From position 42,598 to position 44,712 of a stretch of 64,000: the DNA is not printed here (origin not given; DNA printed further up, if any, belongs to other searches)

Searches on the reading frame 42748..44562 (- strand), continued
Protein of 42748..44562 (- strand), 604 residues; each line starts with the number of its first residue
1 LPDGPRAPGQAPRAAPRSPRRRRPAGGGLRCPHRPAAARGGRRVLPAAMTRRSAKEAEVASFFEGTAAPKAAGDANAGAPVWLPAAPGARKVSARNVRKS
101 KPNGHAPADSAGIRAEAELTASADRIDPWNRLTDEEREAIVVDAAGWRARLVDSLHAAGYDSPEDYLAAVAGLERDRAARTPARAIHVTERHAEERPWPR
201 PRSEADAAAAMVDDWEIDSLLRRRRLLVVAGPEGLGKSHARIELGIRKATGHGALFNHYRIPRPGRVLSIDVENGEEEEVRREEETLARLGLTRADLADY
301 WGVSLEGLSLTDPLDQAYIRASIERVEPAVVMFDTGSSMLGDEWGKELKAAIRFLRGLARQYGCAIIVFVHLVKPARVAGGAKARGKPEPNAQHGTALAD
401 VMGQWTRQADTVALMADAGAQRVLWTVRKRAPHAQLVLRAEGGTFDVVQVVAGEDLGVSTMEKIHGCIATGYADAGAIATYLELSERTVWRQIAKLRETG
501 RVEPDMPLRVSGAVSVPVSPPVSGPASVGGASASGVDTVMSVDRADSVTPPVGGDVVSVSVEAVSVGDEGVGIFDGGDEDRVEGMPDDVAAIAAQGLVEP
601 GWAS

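Call 76: search_dna_similar(query=L133:7637-8548:+, collection=phages, mode=protein, max_rows=10, max_evalue=0.001)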
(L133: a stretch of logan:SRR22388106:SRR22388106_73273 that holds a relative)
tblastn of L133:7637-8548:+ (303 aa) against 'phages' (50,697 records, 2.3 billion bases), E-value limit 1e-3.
Records with a match: 4; places in all: 4; records where one place covers at least 80% of the query: 3.
Best place of each record, by identity: <60% 4.
By first word of the organism name: Streptomyces 4.
By host as written in the record: Streptomyces coelicolor 3; Streptomyces bicolor NRRL B-3897 1.
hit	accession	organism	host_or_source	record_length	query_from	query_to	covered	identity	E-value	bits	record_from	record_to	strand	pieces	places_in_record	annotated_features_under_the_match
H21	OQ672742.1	Streptomyces phage phiScoe10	Streptomyces coelicolor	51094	3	303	99%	29.9%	7e-19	92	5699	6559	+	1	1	hypothetical protein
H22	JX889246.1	Streptomyces phage phiCAM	Streptomyces coelicolor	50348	3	287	94%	26.8%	8e-5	50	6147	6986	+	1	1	hypothetical protein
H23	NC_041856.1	Streptomyces phage phiCAM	Streptomyces coelicolor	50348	3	287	94%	26.8%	8e-5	50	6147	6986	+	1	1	hypothetical protein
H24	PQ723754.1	Streptomyces phage Speedwell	Streptomyces bicolor NRRL B-3897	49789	80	303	74%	28.6%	2e-9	64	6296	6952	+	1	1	11: hypothetical protein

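Call 77: get_annotated_region(hit=H21, flank=6000)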
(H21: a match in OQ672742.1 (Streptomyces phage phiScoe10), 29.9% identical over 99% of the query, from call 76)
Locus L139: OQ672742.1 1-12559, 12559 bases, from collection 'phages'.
description: Streptomyces phage phiScoe10, complete genome.
organism: Streptomyces phage phiScoe10 (NCBI taxid 3038335)
taxonomy: Viruses; Duplodnaviria; Heunggongvirae; Uroviricota; Caudoviricetes; Arquatrovirinae
host: Streptomyces coelicolor; source: soil sample; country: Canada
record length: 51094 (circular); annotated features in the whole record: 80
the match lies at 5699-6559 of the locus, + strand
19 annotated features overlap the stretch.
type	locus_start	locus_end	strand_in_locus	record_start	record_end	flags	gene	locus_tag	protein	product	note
CDS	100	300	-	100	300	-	-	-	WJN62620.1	hypothetical protein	-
CDS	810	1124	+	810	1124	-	-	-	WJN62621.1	HNH endonuclease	-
tRNA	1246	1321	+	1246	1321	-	-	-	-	tRNA-Asn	-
CDS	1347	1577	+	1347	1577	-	-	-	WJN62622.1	hypothetical protein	-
CDS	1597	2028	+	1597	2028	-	-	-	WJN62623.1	terminase small subunit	-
CDS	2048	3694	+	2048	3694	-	-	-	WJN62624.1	terminase large subunit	-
CDS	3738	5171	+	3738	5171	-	-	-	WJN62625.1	portal protein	-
CDS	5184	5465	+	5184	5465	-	-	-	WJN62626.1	hypothetical protein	-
CDS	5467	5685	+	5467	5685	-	-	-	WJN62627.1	hypothetical protein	-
CDS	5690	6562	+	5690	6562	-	-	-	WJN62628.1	hypothetical protein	-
CDS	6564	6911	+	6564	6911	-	-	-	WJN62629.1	hypothetical protein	-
CDS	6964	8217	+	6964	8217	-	-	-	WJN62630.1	hypothetical protein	-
CDS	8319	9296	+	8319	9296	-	-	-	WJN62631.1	MuF-like injected head protein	-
CDS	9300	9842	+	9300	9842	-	-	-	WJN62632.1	head scaffold protein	-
CDS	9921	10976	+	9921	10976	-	-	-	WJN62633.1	major head protein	-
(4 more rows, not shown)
